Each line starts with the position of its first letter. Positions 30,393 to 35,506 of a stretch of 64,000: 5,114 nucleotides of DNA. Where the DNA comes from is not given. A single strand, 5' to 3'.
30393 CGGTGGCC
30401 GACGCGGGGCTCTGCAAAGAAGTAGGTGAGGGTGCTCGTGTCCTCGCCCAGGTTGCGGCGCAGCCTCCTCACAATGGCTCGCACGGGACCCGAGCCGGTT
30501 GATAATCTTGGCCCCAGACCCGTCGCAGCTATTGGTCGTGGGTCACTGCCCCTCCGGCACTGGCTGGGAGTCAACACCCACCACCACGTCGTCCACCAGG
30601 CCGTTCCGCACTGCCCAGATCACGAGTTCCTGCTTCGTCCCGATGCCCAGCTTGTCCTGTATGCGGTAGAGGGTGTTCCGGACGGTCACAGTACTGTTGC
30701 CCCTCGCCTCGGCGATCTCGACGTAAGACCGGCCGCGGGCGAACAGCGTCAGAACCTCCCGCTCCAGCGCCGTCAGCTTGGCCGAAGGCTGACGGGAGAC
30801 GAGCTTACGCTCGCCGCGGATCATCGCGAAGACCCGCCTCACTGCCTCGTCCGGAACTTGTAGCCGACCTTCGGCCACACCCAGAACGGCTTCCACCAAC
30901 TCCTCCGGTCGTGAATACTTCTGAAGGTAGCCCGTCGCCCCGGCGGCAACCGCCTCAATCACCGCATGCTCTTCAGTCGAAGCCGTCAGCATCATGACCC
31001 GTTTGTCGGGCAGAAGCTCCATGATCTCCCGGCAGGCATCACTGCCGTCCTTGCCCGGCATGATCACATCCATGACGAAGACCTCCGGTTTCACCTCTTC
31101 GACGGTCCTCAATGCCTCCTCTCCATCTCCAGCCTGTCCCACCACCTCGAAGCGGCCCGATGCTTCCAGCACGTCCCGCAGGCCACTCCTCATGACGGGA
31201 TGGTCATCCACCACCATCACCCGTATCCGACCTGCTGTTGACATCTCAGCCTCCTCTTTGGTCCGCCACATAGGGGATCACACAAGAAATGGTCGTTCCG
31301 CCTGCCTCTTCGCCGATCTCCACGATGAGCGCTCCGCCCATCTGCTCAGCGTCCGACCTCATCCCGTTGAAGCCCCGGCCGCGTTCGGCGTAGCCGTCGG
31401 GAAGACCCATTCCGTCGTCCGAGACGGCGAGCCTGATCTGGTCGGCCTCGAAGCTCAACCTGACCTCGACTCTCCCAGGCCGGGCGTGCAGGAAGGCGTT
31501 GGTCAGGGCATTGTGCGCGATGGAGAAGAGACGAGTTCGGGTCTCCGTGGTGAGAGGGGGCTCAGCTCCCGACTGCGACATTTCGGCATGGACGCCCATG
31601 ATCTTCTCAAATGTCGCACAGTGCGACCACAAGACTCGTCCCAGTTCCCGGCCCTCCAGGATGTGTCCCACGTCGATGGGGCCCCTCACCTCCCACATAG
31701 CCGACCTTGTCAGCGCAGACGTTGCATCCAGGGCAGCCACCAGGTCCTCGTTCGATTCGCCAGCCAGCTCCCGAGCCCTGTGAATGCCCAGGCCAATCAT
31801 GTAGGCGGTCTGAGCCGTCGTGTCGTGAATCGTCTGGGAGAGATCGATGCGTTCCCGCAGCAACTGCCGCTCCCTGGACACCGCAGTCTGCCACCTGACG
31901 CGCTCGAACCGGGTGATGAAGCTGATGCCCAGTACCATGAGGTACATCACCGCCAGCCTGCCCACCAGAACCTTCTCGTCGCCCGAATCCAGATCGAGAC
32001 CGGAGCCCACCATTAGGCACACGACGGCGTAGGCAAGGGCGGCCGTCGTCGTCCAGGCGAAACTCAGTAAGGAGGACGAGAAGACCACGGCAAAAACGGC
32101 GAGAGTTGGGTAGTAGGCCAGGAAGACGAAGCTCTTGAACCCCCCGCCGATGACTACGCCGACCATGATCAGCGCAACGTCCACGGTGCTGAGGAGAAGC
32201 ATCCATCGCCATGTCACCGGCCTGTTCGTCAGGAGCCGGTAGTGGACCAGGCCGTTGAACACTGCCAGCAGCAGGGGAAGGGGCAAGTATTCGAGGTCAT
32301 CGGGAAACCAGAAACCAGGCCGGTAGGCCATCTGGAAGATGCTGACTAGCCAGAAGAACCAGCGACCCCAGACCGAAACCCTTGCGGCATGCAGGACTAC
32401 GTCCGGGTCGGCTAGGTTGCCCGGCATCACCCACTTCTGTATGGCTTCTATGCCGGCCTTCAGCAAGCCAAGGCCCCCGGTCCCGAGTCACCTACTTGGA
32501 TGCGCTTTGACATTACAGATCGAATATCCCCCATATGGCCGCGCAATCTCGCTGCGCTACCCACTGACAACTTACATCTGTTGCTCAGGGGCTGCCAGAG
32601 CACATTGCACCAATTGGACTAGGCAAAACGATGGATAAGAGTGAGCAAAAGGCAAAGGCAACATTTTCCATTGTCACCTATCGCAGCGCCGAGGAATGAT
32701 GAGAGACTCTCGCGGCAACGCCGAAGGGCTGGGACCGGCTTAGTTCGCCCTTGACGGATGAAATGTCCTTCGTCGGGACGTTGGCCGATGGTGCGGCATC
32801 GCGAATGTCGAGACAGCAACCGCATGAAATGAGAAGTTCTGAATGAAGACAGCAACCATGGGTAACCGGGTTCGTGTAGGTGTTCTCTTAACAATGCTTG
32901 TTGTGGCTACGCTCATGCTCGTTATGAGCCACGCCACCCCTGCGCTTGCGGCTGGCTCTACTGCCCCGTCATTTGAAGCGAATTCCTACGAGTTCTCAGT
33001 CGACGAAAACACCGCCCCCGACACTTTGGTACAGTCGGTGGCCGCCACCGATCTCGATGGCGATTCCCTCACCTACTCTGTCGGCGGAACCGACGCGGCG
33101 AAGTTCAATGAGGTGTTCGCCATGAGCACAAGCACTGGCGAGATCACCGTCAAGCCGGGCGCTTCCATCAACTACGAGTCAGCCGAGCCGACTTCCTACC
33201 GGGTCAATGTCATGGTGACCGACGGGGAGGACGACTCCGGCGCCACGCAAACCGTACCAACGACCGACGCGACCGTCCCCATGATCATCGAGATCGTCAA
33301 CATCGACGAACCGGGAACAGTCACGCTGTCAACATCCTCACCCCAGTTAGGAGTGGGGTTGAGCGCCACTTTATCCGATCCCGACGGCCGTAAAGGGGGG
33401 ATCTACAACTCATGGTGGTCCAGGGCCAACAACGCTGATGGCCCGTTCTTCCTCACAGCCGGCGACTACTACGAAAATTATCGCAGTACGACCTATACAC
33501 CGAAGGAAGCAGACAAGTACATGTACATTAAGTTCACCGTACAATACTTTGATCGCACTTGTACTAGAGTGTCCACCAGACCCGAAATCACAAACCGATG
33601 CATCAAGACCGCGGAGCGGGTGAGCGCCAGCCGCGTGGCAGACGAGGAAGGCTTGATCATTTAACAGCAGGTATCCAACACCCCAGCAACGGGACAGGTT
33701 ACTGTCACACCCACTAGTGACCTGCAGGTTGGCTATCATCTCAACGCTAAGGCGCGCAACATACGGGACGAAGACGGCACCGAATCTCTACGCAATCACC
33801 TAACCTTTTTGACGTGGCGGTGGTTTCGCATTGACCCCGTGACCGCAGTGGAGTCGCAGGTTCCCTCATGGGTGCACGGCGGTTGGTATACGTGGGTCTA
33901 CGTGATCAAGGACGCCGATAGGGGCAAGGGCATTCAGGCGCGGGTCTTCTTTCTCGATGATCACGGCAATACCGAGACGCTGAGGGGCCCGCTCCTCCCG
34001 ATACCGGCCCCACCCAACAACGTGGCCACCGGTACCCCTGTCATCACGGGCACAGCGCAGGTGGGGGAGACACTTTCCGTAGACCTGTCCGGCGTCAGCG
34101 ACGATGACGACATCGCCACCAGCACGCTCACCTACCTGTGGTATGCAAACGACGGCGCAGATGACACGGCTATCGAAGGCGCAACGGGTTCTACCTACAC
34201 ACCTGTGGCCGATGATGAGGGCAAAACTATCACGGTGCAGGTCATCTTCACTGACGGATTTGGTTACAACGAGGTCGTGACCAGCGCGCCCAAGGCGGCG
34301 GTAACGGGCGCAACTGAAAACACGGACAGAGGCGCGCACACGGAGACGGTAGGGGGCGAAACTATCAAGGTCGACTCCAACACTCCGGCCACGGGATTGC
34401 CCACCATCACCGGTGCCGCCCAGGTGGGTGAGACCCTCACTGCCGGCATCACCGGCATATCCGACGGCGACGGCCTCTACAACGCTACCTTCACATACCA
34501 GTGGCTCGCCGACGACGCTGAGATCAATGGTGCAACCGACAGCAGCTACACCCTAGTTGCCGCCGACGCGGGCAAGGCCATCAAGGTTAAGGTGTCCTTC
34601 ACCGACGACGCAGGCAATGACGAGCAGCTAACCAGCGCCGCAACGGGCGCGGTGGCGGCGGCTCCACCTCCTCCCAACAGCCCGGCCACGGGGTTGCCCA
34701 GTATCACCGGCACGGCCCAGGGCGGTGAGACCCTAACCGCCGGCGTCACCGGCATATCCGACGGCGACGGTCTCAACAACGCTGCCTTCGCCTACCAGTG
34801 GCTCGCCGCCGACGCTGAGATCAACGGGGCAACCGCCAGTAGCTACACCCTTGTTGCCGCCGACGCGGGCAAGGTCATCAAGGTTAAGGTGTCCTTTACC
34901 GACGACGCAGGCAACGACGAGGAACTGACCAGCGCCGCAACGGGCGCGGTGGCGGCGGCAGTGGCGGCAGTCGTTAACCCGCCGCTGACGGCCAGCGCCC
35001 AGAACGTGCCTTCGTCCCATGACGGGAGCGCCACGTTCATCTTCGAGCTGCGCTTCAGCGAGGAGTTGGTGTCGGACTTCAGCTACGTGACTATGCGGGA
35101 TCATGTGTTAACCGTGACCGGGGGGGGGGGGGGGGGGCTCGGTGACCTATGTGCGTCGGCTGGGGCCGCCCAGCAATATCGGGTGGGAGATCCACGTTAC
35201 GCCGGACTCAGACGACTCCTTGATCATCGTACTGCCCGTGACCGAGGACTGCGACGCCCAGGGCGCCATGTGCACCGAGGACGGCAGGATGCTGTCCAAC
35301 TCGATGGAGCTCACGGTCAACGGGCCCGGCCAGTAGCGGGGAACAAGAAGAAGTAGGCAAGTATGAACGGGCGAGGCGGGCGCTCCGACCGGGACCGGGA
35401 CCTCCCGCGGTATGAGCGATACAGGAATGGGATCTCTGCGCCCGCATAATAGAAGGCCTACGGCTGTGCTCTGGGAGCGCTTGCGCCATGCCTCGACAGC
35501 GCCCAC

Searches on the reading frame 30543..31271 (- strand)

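Call 41: search_protein_families(library=pfam, proteins=[window:30543-31271:-], max_evalue=0.0001)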
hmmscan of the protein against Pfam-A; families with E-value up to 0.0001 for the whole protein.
window:30543-31271:- (242 aa): 3 families
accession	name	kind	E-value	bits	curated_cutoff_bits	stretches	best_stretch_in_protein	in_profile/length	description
PF00072.30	Response_reg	-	7.8e-27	94.1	30.2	1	18-129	1-110/111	Response regulator receiver domain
PF00196.25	GerE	-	5.8e-08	32.7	23.5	1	165-220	2-57/57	Bacterial regulatory proteins, luxR family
PF08281.18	Sigma70_r4_2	-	4.7e-05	23.4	25.7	1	164-203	9-49/54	Sigma-70, region 4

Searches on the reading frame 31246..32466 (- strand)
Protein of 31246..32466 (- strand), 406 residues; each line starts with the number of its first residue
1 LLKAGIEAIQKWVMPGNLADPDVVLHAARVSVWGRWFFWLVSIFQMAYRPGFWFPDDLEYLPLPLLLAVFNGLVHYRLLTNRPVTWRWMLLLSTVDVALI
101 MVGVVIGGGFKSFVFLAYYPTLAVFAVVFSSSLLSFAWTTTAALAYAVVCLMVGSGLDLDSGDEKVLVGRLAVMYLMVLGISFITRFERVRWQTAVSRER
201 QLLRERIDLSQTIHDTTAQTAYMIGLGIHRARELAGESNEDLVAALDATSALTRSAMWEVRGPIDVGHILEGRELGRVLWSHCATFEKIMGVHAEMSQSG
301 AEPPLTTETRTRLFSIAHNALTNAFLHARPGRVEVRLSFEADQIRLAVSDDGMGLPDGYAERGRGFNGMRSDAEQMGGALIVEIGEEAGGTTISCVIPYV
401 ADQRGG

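Call 41: search_protein_families(library=pfam, proteins=[window:31246-32466:-], max_evalue=0.0001)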
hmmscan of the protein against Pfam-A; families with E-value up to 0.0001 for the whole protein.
window:31246-32466:- (406 aa): 2 families
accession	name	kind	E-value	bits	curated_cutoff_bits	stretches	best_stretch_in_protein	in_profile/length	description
PF02518.31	HATPase_c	-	5.3e-10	40.2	26.4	1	310-399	3-109/111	Histidine kinase-, DNA gyrase B-, and HSP90-like ATPase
PF07730.19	HisKA_3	-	2.7e-06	28.3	24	1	205-261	1-57/68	Histidine kinase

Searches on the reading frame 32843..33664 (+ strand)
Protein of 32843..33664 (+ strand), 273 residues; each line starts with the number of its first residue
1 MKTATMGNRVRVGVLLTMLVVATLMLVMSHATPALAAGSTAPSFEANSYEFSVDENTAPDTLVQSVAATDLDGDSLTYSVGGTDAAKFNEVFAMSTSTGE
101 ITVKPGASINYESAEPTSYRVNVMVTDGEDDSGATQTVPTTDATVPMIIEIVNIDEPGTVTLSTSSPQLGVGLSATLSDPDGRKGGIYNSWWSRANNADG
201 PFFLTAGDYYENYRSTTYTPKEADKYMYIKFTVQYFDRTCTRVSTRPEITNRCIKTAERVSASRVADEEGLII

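Call 41: search_protein_families(library=pfam, proteins=[window:32843-33664:+], max_evalue=0.0001)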
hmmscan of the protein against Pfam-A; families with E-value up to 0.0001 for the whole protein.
window:32843-33664:+ (273 aa): 1 family
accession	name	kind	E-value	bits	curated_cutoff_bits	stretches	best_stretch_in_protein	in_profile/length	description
PF00028.23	Cadherin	-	1.2e-09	38.9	28.8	1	49-137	1-85/93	Cadherin domain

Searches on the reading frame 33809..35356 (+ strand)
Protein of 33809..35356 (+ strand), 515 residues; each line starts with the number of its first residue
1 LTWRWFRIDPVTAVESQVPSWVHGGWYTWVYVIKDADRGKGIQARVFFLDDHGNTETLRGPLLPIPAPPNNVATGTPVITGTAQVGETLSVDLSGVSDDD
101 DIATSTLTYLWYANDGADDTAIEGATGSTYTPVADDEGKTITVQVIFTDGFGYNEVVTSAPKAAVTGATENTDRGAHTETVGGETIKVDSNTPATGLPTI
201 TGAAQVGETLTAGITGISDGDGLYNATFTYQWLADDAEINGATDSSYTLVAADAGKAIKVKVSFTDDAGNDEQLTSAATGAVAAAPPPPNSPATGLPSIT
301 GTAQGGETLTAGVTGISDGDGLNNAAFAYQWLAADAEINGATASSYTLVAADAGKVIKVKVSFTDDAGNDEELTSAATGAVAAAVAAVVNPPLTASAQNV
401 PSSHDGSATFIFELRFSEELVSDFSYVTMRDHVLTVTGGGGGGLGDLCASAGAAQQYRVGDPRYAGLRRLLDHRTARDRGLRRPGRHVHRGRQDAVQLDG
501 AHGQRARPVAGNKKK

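Call 41: search_protein_families(library=pfam, proteins=[window:33809-35356:+], max_evalue=0.0001)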
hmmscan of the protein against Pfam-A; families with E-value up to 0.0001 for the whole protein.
window:33809-35356:+ (515 aa): 2 families
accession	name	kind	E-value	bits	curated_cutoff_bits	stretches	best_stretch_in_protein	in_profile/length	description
PF16709.11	SCAB-Ig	-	3.7e-07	30.6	27.6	0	79-161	3-82/98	Ig domain of plant-specific actin-binding protein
PF23197.1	IG_AIR9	-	6.4e-05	23.2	27.5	0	110-144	34-69/87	AIR9 A9 domain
